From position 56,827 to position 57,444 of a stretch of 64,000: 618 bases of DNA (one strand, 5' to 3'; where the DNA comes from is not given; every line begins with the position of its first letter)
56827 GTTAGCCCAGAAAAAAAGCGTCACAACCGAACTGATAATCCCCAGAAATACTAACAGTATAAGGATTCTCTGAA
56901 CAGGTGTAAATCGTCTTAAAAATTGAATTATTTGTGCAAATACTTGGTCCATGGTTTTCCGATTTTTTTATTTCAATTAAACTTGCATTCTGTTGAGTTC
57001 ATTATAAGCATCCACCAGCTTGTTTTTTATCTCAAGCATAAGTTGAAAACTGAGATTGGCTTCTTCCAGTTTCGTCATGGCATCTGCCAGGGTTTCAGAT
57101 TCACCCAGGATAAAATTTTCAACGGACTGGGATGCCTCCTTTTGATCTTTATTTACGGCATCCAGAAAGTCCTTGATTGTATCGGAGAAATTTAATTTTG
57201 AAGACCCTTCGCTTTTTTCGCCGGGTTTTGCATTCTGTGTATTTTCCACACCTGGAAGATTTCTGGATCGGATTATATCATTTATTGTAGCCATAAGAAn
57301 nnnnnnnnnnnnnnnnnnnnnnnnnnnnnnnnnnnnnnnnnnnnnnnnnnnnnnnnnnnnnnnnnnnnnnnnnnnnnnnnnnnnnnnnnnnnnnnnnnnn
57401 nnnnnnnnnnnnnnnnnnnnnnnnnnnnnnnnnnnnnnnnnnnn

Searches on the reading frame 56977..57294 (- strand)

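Call 5: search_protein_families(library=pfam, proteins=[window:56977-57294:-])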
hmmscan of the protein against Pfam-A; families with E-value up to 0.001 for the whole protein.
window:56977-57294:- (105 aa): 1 family
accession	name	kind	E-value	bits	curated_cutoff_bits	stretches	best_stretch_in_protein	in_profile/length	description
PF02049.23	FliE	-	2.4e-25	89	22.4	1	19-105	3-89/89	Flagellar hook-basal body complex protein FliE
